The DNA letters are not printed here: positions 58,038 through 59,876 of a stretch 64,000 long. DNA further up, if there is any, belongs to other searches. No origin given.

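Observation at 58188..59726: Multi-zinc-finger, coiled-coil, PH/GRAM-like, SHOCT-like protein convergent on the Snf7 gene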

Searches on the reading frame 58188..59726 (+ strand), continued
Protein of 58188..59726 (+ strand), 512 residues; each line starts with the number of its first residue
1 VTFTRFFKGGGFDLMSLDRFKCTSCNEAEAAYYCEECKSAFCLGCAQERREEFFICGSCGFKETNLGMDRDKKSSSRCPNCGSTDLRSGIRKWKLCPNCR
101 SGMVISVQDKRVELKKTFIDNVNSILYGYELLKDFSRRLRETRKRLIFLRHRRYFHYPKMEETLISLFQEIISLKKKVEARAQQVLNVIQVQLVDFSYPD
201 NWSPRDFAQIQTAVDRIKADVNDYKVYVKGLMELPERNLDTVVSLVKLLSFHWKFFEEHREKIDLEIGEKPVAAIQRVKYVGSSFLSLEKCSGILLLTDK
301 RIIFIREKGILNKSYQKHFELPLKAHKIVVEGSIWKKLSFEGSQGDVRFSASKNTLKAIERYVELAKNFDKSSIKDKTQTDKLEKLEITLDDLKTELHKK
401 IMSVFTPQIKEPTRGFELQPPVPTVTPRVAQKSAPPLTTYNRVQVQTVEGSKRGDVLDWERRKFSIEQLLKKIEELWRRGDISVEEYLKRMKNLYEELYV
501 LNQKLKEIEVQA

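Call 46: search_protein_families(library=pfam, proteins=[P0225, P0252, P0265, P0268, P0277, P0244, P0260, P0262, P0263, P0234], max_evalue=0.1)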
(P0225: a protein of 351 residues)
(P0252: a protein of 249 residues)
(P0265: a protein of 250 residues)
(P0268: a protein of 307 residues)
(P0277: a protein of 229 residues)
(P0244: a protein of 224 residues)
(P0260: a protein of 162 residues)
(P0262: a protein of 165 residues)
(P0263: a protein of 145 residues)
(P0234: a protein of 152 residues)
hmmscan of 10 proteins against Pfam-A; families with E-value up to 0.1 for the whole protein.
P0225 (351 aa): 3 families
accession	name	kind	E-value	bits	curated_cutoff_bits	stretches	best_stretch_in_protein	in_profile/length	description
PF14353.12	CpXC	-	5e-20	72.1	25.4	1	6-135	1-118/121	CpXC protein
PF23551.1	Zn_ribbon_20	-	0.033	14.7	27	1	5-17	22-34/35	Zinc beta-ribbon domain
PF13248.11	Zn_ribbon_3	-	0.033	14.1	27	0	5-18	2-14/26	zinc-ribbon domain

P0252 (249 aa): 3 families
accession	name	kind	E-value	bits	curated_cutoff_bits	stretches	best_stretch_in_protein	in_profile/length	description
PF09454.15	Vps23_core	-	0.00039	20.8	26.8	1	168-224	8-64/64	Vps23 core domain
PF17675.6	APG6_N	-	0.0011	19.9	45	1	149-231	45-127/132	Apg6 coiled-coil region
PF05120.17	GvpG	-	0.0086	16.7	30.6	1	179-207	29-57/67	Gas vesicle protein G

P0265 (250 aa): 4 families
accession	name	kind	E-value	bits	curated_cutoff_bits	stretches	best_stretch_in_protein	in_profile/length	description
PF00179.31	UQ_con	-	2.3e-16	60.1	27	1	23-111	20-112/140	Ubiquitin-conjugating enzyme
PF05743.18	UEV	-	4.1e-06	27.1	27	1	32-112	35-120/121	UEV domain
PF18822.6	CdvA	-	0.0037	17.7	30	0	194-237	47-90/123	CdvA-like coiled-coil domain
PF09851.14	SHOCT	-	0.031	14.5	27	1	209-227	2-20/28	Short C-terminal domain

P0268 (307 aa): 10 families
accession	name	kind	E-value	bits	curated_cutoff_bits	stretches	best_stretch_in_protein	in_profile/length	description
PF00179.31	UQ_con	-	1.5e-13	51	27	1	24-111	20-111/140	Ubiquitin-conjugating enzyme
PF09454.15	Vps23_core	-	1.4e-07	31.8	26.8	1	239-297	1-59/64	Vps23 core domain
PF05743.18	UEV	-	0.0025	18.1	27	1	29-113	31-120/121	UEV domain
PF00038.26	Filament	-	0.012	15.7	40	1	167-230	195-258/313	Intermediate filament protein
PF15960.10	DUF4763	-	0.042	13.5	30.1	1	178-229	81-132/236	Domain of unknown function (DUF4763)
PF08614.16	ATG16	-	0.047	14.3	33.7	1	159-225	54-110/200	Autophagy protein 16 (ATG16)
PF05266.19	DUF724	-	0.053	13.8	38.4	1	190-273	96-182/188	Protein of unknown function (DUF724)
PF12329.13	TMF_DNA_bd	-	0.054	13.9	35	1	189-229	33-73/74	TATA element modulatory factor 1 DNA binding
PF08286.16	Spc24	-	0.07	13.8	25.3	0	192-228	7-43/109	Spc24 subunit of Ndc80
PF05010.19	TACC_C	-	0.097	12.8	29.9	0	179-270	12-100/201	Transforming acidic coiled-coil-containing protein (TACC), C-terminal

P0277 (229 aa): 4 families
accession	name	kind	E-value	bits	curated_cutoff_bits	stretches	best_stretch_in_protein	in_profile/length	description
PF09454.15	Vps23_core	-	5.9e-05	23.4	26.8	1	162-209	2-49/64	Vps23 core domain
PF25481.1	Nucleoprot-TPR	-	0.019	15.4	27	0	120-145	44-69/80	Nucleoprotein TPR-like domain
PF05266.19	DUF724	-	0.02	15.2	38.4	1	112-195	112-182/188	Protein of unknown function (DUF724)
PF25764.1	KIF21A_4th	-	0.043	13.9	33.1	1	106-225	11-116/183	KIF21A-like domain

P0244 (224 aa): 3 families
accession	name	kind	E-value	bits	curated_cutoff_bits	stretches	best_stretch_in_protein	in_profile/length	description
PF10241.14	KxDL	-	0.025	15.3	27.2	1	145-206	17-79/86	Uncharacterized conserved protein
PF09454.15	Vps23_core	-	0.038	14.4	26.8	1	144-193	8-57/64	Vps23 core domain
PF09154.16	Alpha-amy_C_pro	-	0.096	13.2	21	0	86-115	4-31/57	Alpha-amylase C-terminal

P0260 (162 aa): 6 families
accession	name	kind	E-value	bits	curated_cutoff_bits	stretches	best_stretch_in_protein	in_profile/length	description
PF17675.6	APG6_N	-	0.00034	21.5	45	1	78-148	56-126/132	Apg6 coiled-coil region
PF16326.10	ABC_tran_CTD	-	0.0017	19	32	0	124-154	8-38/69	ABC transporter C-terminal domain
PF05557.18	MAD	-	0.0081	15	30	1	85-146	500-566/661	Mitotic checkpoint protein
PF10241.14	KxDL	-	0.013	16.2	27.2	1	89-149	20-80/86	Uncharacterized conserved protein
PF23203.1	KIF21A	-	0.019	15.1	28.5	1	95-149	40-94/161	KIF21A-like domain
PF05377.16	FlaC_arch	-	0.067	14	27.8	0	126-149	16-39/55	Flagella accessory protein C (FlaC)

P0262 (165 aa): 7 families
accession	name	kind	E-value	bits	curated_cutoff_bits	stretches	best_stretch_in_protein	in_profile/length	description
PF22709.1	Mu_Gam-Sipho_Gp157-TOTE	-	0.00075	19.8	27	1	89-114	5-30/63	Mu Gam/Sipho_Gp157-like domain of the TOTE conflict systems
PF07889.17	DUF1664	-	0.004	17.6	34.6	0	44-114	48-118/124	Protein of unknown function (DUF1664)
PF16326.10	ABC_tran_CTD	-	0.013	16.1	32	1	125-154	8-37/69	ABC transporter C-terminal domain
PF10241.14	KxDL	-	0.02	15.6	27.2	1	79-150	9-80/86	Uncharacterized conserved protein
PF25610.1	HR1_TOCA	-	0.034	14.9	27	0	80-111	57-88/90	TOCA family HR1 domain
PF10458.14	Val_tRNA-synt_C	-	0.037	14.7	25.9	0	128-156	7-35/66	Valyl tRNA synthetase tRNA binding arm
PF23041.1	DUF7036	-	0.088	13.8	27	0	129-155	3-29/93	Domain of unknown function (DUF7036)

P0263 (145 aa): 4 families
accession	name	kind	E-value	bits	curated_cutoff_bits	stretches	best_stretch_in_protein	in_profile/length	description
PF17675.6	APG6_N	-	0.00049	21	45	1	62-129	59-126/132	Apg6 coiled-coil region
PF09851.14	SHOCT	-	0.014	15.5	27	1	85-103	2-20/28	Short C-terminal domain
PF10241.14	KxDL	-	0.017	15.8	27.2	1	76-132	26-82/86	Uncharacterized conserved protein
PF22709.1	Mu_Gam-Sipho_Gp157-TOTE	-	0.022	15.1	27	1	68-94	4-30/63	Mu Gam/Sipho_Gp157-like domain of the TOTE conflict systems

P0234 (152 aa): 4 families
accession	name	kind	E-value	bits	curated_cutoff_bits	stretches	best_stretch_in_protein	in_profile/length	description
PF06881.16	Elongin_A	-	0.014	16.3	29.8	1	10-94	8-97/105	RNA polymerase II transcription factor SIII (Elongin) subunit A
PF09454.15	Vps23_core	-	0.02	15.3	26.8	1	84-119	21-56/64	Vps23 core domain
PF10372.14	CdaS_N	-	0.038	14.6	27.2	0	112-136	12-36/69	Diadenylate cyclase CdaS, N-terminal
PF18822.6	CdvA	-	0.058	13.9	30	0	55-115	25-88/123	CdvA-like coiled-coil domain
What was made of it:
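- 59535..59723 (+): C-terminal helical hairpin (residues 450-478 and 484-511): Vps23-type steadiness box (SB). P0268 passes the Pfam Vps23_core cut-off (31.8 vs 26.8 bits; call 46).
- On ESCRT-I Vps23 core / steadiness box (PF09454): The relative P0268 scores 31.8 bits (call 46).
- Closest known: SHOCT. Same: Two relatives of the family give SHOCT hits at E 0.014-0.03 (call 46).
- One of them passes the Pfam cut-off (call 46).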

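Call 51: find_related_loci(query=A1, collection=genome_contigs, flank=10000)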
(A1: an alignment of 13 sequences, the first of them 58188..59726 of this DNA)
Query A1 (512 aa) in genome_contigs; peptide patterns used: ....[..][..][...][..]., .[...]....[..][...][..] (x = any residue, [..] = any of these).
190 stretches matched a pattern; 4 encode a relative of the query (tblastn E <= 1e-3); 4 distinct loci.
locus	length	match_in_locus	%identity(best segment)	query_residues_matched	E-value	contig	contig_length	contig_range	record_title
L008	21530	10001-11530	94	3-512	0e+0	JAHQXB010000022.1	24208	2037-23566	MAG: Candidatus Jordarchaeia archaeon isolate RPF2 contig_124_807_length_24208_read_count_67343, whole genome shotgun se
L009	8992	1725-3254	92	1-512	0e+0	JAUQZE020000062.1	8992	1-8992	MAG: Candidatus Freyarchaeota archaeon isolate SQRJ_82 k255_747938, whole genome shotgun sequence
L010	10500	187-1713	92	3-512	0e+0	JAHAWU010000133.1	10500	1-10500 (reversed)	MAG: Candidatus Jordarchaeia archaeon isolate QZM_A3 QZM_A3_scaffold_3272_curated, whole genome shotgun sequence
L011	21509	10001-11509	61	6-511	0e+0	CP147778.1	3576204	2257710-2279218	MAG: Candidatus Freyarchaeota archaeon SRVP19_Freyarchaeia-1 chromosome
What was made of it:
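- Tried and rejected: The genome_contigs scan gave only 4 close loci (call 51).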

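Call 53: find_homologous_proteins(query=A4, max_evalue=0.00001)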
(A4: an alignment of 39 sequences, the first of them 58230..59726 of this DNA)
Query A4 (39 sequences) (498 aa, profile of the alignment): 13 proteins with E <= 0.00001 among 8000 candidates.
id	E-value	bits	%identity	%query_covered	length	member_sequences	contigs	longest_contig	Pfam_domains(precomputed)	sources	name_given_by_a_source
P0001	7.0e-148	512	98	100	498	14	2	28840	-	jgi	jgi:hypothetical protein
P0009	3.3e-141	490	60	100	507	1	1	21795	-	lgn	-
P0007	5.6e-140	486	61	99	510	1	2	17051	-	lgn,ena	-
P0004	3.1e-139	483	62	100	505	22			-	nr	nr:hypothetical protein [Candidatus Freyarchaeota archaeon]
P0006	5.4e-138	479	61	99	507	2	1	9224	-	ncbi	ncbi:MAG: B-box zinc finger protein [Candidatus Jordarchaeaceae archaeon]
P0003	1.3e-137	478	61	100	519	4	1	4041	-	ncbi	-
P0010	3.8e-136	473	59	100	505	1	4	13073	-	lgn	-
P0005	9.4e-136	472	61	100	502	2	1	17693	-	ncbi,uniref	ncbi:MAG: hypothetical protein ACUVXA_04165 [Candidatus Jordarchaeum sp.]|uniref:hypothetical protei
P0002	3.5e-134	467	63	100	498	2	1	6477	-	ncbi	-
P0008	7.4e-131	456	61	100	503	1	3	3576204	-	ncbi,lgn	ncbi:MAG: hypothetical protein WED07_10725 [Candidatus Freyarchaeum deiterrae]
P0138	6.0e-125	436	30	98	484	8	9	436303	-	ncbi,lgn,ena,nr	ncbi:MAG: hypothetical protein QXN15_07625 [Candidatus Jordarchaeales archaeon]|nr:hypothetical prot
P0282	4.3e-114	400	30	99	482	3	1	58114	-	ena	-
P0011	1.0e-95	340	65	82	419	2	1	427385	-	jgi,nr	nr:hypothetical protein [Candidatus Freyarchaeota archaeon]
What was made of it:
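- Tried and rejected: A profile search of the same word-indexed database with a diverse alignment still returned only 13 (call 53).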

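Call 54: list_cluster_members(proteins=[P0133, P0135, P0140, P0142, P0143, P0145, P0149, P0150, P0155, P0268])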
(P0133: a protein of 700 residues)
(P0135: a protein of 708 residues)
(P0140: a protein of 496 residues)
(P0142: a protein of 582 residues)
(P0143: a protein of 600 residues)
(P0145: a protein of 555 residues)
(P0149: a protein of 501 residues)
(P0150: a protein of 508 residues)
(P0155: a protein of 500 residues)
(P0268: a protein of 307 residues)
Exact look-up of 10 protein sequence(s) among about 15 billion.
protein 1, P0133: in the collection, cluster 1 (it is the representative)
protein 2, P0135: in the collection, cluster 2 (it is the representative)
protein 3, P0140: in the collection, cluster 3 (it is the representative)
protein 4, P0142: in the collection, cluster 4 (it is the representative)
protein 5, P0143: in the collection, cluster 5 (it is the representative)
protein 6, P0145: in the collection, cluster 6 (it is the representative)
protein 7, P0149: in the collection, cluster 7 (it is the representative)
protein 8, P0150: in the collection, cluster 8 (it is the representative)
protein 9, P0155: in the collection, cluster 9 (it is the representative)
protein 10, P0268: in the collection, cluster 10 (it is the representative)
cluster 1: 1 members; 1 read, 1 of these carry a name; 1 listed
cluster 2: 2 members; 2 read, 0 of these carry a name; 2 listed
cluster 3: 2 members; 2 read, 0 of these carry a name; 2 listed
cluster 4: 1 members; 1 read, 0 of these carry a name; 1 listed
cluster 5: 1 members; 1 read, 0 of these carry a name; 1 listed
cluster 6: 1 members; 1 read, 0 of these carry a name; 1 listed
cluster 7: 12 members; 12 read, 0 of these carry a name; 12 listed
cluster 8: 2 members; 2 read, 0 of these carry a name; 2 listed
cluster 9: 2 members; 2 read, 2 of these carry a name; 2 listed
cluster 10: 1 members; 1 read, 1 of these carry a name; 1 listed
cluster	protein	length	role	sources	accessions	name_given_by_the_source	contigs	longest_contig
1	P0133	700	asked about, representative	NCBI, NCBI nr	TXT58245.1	MAG: hypothetical protein BAJALOKI2v1_410027 [Promethearchaeota archaeon] | MAG: hypothetical protein BAJALOKI2v1_410027 [Candidatus Lokiarchaeota archaeon]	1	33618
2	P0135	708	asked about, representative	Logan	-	-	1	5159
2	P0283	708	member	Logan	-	-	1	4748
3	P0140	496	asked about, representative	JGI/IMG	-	-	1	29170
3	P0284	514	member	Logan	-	-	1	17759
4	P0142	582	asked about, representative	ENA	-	-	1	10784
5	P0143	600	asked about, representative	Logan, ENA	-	-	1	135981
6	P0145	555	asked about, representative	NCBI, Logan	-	-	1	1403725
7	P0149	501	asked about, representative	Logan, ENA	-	-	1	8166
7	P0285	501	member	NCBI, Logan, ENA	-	-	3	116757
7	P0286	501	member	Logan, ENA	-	-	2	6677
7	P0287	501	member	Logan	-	-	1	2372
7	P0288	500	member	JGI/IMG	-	-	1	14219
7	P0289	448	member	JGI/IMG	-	-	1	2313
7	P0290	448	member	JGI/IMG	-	-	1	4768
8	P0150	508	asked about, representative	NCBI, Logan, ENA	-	-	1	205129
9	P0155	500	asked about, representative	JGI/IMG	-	hypothetical protein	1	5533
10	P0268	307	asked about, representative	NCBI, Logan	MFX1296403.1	MAG: ubiquitin-conjugating enzyme E2 [Promethearchaeota archaeon]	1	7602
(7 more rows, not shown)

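Call 55: find_encoding_contigs(protein=P0145, flank=8000, max_places=1)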
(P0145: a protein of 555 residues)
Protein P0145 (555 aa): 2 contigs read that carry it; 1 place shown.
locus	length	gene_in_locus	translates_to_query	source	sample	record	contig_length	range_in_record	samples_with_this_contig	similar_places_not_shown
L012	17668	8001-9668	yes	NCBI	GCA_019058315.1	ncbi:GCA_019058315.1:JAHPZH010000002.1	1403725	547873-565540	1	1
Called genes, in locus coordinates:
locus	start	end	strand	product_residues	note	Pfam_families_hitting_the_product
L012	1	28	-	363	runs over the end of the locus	-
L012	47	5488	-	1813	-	-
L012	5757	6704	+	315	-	PF03259:Robl_LC7, PF00025:Arf, PF00071:Ras, PF08477:Roc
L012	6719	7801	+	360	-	PF16221:HTH_47 (faint)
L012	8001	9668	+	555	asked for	-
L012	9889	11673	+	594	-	PF04597:Ribophorin_I (weak)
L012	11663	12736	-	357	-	PF04007:DUF354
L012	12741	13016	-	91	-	-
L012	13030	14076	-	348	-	PF00953:Glycos_transf_4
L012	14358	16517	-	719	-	PF24266:HTH_HVO_0163_N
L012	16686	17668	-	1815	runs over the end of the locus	-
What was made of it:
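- One family locus (L012) has no ESCRT gene nearby (call 55).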

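Call 56: find_encoding_contigs(protein=P0133, flank=8000, max_places=1)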
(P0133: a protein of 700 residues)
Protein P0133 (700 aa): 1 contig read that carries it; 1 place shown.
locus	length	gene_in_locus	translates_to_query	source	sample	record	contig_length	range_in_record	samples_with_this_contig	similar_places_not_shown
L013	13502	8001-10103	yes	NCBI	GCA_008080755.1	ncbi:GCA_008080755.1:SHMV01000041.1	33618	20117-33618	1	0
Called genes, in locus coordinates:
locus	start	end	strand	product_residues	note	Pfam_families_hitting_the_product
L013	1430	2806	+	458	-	PF03417:AAT (weak), PF03577:Peptidase_C69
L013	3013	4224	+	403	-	PF03577:Peptidase_C69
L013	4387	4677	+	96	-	PF01782:RimM (faint), PF01247:Ribosomal_L35Ae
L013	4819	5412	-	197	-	-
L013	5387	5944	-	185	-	PF01575:MaoC_dehydratas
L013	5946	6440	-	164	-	PF13452:FAS1_DH_region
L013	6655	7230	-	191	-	PF13263:PHP_C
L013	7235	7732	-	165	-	-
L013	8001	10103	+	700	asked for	-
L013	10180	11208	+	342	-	PF01717:Meth_synt_2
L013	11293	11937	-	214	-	PF03357:Snf7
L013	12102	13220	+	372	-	PF01959:DHQS, PF26558:DHQS_2nd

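Call 60: search_solved_structures(query=L001:18599-19213:-, max_evalue=1)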
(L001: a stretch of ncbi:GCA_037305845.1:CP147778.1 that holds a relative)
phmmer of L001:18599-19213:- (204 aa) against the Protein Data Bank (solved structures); distinct sequences matched with E-value up to 1: 21.
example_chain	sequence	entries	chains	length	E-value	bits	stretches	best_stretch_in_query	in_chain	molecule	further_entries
9fn1_U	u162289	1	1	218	1.8e-08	37.7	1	12-203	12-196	Vps20/32/60-like protein (ESCRT-III)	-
8v2q_A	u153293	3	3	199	8.9e-07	32.1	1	20-190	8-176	Charged multivesicular body protein 1b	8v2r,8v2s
13gm_C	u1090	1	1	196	9.2e-07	32.1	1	19-199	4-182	Charged multivesicular body protein 1a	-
6e8g_T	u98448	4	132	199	1.4e-06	31.5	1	21-190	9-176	Charged multivesicular body protein 1b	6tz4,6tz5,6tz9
7zcg_B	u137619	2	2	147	4.5e-05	26.6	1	26-145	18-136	Charged multivesicular body protein 2a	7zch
3jc1_Ab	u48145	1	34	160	0.00014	25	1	21-157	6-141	Charged multivesicular body protein 1b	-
3frt_A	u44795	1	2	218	0.00025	24.1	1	25-188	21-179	Charged multivesicular body protein 3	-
2gd5_A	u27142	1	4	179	0.00085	22.4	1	23-177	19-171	Charged multivesicular body protein 3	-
7zcg_A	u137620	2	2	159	0.006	19.7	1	25-159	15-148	Charged multivesicular body protein 3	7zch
3frv_A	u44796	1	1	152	0.011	18.8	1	22-148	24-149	Charged multivesicular body protein 3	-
1b43_A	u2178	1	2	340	0.044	16.8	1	30-101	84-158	PROTEIN (FEN-1)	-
1mc8_A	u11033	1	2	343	0.062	16.4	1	30-101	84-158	Flap Endonuclease-1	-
3frr_A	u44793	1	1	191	0.32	14.1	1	14-113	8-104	Uncharacterized protein KIAA0174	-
13gh_C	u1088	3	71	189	0.36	13.9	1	15-113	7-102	IST1 homolog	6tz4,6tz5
6tza_A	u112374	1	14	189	0.39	13.8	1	13-113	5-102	IST1 homolog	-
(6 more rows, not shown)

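Call 70: search_protein_families(library=pfam, proteins=[L001:14448-15515:-], max_evalue=0.05)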
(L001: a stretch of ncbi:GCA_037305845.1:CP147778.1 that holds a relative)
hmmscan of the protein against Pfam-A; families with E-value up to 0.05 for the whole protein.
L001:14448-15515:- (355 aa): 3 families
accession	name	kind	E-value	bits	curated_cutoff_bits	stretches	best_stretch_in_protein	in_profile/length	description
PF13720.11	Acetyltransf_11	-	0.0013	19.5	24.5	0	323-350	54-81/82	Udp N-acetylglucosamine O-acyltransferase; Domain 2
PF04286.17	DUF445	-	0.0021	18.5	33.8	0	38-126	195-282/368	Protein of unknown function (DUF445)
PF12247.13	MKT1_N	-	0.048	14.4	27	0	248-308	19-77/90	Temperature dependent protein affecting M2 dsRNA replication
